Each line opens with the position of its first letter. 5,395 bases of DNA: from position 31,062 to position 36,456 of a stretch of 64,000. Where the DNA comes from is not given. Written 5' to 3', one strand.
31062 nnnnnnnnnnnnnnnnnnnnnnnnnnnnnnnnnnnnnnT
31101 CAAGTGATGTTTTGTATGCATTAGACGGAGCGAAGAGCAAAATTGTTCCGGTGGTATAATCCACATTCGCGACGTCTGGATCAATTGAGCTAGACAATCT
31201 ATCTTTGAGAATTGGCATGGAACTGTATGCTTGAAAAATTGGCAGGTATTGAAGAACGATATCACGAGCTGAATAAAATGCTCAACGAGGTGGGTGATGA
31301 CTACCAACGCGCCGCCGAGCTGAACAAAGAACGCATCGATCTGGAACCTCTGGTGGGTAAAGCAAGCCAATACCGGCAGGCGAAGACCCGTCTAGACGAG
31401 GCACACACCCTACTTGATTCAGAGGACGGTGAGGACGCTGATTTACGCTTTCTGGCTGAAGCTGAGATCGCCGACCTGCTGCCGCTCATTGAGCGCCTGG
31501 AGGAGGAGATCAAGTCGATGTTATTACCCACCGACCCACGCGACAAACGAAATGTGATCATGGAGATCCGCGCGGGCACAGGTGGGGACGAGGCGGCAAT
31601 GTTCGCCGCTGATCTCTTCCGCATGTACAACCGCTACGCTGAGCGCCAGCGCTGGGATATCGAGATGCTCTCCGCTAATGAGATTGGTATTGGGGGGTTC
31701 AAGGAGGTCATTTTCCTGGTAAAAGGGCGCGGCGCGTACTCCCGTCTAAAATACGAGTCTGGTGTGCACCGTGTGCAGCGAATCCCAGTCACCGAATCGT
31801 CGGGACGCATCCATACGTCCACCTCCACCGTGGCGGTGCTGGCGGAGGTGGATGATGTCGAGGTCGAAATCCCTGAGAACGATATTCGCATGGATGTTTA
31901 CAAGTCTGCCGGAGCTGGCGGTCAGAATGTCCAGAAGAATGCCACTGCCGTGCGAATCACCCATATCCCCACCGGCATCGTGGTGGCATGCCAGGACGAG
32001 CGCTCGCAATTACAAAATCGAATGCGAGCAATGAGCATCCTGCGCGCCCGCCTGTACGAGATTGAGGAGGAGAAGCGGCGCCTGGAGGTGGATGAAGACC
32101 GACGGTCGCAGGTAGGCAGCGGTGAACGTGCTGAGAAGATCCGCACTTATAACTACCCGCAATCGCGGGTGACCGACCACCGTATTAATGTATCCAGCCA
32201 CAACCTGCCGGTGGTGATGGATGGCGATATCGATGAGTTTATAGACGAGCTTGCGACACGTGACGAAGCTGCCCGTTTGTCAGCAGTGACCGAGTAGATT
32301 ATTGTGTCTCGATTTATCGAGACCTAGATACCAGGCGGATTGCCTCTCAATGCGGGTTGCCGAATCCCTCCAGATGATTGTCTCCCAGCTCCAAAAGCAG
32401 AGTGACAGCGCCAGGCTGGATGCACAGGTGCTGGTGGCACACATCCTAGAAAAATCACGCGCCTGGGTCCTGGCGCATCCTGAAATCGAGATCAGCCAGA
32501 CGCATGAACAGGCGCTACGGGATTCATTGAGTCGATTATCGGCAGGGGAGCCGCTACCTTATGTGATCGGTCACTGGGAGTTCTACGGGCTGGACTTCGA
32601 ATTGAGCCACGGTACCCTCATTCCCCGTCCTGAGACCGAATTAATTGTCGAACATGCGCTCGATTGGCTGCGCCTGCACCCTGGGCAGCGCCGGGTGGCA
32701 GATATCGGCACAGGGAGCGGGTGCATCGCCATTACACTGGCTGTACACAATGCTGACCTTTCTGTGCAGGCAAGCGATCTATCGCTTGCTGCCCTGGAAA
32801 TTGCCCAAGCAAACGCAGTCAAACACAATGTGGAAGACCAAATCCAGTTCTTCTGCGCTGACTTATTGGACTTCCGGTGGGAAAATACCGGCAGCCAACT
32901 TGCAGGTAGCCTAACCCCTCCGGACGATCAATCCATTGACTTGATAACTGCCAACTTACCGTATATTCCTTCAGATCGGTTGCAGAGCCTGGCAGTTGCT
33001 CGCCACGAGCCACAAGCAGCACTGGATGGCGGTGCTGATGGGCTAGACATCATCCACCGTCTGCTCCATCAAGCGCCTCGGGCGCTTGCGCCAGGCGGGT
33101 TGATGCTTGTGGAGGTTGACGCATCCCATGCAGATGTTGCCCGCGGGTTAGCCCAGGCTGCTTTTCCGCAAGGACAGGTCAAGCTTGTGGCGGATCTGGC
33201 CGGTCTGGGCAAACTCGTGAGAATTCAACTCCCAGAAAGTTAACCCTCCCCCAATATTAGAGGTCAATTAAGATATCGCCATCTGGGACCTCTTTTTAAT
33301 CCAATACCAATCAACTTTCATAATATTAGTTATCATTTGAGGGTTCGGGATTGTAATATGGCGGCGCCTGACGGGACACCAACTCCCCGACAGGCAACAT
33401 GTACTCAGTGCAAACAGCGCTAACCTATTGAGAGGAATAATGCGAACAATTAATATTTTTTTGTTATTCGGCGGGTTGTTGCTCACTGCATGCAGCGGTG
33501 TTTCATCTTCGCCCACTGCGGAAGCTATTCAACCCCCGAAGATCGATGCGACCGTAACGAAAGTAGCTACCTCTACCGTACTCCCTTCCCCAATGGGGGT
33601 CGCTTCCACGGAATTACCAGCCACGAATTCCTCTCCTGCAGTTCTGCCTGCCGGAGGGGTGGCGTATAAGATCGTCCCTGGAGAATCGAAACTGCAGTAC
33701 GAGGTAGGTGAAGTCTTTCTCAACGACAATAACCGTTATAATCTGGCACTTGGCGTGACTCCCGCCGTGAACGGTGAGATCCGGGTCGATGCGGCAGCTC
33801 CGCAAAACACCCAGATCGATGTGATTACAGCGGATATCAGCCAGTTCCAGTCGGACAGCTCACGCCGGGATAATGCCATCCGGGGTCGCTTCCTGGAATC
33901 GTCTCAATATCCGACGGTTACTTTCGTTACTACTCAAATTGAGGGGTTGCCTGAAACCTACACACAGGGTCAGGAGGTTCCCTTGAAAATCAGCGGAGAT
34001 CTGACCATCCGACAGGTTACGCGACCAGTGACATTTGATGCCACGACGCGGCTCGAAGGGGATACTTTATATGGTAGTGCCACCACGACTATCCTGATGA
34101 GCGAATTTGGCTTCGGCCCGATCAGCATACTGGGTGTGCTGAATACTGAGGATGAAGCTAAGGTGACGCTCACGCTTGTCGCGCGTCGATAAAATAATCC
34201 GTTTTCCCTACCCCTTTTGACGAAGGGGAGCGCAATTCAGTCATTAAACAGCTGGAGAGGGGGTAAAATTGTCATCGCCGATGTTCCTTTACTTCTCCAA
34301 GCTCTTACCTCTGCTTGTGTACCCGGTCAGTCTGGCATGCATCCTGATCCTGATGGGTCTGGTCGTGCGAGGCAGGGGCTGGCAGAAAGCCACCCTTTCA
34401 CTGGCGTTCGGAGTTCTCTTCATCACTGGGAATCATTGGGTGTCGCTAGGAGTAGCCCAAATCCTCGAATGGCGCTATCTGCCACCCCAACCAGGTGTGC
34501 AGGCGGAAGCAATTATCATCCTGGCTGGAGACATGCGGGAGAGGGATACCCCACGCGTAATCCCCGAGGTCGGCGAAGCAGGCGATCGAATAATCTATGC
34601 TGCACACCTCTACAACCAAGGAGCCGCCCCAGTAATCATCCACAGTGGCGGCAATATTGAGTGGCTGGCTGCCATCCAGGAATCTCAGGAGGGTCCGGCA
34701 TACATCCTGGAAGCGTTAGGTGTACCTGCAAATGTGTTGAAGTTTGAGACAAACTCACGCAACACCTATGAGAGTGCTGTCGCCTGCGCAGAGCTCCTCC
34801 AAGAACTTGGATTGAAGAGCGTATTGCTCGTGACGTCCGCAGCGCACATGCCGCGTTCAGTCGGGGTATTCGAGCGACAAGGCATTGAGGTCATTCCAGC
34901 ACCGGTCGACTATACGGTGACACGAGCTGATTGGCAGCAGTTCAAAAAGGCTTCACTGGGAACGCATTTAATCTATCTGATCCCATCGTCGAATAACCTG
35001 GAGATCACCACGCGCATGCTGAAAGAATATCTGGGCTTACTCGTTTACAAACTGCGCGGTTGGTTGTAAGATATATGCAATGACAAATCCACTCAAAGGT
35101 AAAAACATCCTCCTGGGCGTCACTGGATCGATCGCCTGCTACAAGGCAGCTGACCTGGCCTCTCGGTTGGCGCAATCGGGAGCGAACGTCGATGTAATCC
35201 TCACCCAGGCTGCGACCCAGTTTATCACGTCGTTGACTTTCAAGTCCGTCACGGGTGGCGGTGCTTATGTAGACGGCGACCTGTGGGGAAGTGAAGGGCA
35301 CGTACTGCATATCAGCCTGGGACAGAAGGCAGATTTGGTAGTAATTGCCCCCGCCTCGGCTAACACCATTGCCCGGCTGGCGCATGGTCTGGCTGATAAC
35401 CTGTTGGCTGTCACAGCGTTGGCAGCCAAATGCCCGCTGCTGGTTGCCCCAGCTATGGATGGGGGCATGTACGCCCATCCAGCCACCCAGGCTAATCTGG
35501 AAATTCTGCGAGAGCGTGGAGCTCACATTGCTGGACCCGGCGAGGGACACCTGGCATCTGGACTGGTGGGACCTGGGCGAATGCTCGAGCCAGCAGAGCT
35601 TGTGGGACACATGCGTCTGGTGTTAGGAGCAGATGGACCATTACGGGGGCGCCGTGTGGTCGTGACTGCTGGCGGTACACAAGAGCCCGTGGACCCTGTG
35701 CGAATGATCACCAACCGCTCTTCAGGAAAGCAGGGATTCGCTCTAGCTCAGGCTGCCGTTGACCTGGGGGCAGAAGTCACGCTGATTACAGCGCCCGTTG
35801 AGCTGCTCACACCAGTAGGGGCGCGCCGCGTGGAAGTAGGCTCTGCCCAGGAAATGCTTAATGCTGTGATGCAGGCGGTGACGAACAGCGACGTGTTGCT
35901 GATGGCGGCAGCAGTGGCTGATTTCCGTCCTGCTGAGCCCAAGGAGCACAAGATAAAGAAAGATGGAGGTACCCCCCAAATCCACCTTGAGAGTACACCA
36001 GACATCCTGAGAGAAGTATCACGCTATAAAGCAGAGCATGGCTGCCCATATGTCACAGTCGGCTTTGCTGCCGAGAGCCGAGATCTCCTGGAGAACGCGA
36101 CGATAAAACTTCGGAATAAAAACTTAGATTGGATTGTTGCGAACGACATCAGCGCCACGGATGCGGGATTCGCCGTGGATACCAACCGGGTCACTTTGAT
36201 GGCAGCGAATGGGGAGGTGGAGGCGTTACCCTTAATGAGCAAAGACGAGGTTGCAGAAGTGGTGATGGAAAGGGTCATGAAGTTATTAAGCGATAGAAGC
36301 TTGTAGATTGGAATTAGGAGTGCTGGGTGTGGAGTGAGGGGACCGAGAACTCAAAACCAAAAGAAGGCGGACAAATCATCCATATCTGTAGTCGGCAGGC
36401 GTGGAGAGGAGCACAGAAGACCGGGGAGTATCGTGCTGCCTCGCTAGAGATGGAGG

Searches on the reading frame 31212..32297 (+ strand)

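Call 22: search_protein_families(library=pfam, proteins=[window:31212-32297:+], max_evalue=0.0001)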
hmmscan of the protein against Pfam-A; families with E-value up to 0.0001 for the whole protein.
window:31212-32297:+ (361 aa): 2 families
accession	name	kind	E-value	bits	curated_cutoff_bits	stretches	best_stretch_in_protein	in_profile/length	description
PF03462.23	PCRF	-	1e-69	234.7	24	1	13-207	1-194/194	PCRF domain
PF00472.26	RF-1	-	1.2e-41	141.7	35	1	214-324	1-116/116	RF-1 domain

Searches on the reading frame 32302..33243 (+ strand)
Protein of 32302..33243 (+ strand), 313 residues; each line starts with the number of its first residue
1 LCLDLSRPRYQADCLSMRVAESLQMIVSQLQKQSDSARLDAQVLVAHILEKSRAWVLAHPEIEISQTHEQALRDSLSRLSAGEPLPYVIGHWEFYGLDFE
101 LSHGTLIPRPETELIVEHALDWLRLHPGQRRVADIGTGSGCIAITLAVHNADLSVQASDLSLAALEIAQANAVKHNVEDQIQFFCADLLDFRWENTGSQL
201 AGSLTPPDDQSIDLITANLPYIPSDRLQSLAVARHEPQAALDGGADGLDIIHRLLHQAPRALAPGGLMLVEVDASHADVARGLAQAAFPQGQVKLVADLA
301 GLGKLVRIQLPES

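Call 22: search_protein_families(library=pfam, proteins=[window:32302-33243:+], max_evalue=0.0001)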
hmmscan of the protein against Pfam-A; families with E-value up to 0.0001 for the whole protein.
window:32302-33243:+ (313 aa): 7 families
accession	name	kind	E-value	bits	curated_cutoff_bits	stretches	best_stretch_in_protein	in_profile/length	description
PF17827.6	PrmC_N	-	5.6e-18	65.7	23.4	1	23-90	3-71/71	PrmC N-terminal domain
PF05175.20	MTS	-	6.7e-13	49.1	23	1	128-190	31-92/170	Methyltransferase small domain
PF13649.12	Methyltransf_25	-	9.2e-09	36.3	27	1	132-195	1-62/97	Methyltransferase domain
PF06325.19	PrmA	-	3.5e-07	30.5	22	1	126-185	159-217/296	Ribosomal protein L11 methyltransferase (PrmA)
PF12847.13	Methyltransf_18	-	3.5e-06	27.5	27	1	128-189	14-75/151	Methyltransferase domain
PF13847.12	Methyltransf_31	-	5.1e-06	26.7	27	1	131-271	6-110/145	Methyltransferase domain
PF13489.12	Methyltransf_23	-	6.1e-05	23.2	27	0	127-217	21-87/164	Methyltransferase domain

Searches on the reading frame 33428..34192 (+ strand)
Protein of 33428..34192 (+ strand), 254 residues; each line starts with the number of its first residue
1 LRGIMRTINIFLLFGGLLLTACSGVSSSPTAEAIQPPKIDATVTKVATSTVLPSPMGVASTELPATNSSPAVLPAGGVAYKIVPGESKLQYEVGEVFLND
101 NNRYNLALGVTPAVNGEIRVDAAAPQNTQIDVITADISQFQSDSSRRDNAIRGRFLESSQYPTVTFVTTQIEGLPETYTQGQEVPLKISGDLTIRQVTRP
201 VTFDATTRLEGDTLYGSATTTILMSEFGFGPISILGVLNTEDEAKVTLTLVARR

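Call 22: search_protein_families(library=pfam, proteins=[window:33428-34192:+], max_evalue=0.0001)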
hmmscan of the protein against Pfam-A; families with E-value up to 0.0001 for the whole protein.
window:33428-34192:+ (254 aa): 1 family
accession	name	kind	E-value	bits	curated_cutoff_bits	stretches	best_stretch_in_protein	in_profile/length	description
PF04264.18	YceI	-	5.9e-24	85.6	23.7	1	80-252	1-150/150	YceI-like domain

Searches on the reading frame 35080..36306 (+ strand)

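Call 22: search_protein_families(library=pfam, proteins=[window:35080-36306:+], max_evalue=0.0001)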
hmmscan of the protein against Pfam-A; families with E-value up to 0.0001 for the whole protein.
window:35080-36306:+ (408 aa): 2 families
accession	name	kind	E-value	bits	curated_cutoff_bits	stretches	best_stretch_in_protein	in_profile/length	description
PF04127.22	DFP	-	7.3e-71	238.3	22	1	188-373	1-185/186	DNA/pantothenate metabolism flavoprotein C-terminal domain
PF02441.25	Flavoprotein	-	1.4e-34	119.5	22.7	1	8-178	1-158/162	Flavoprotein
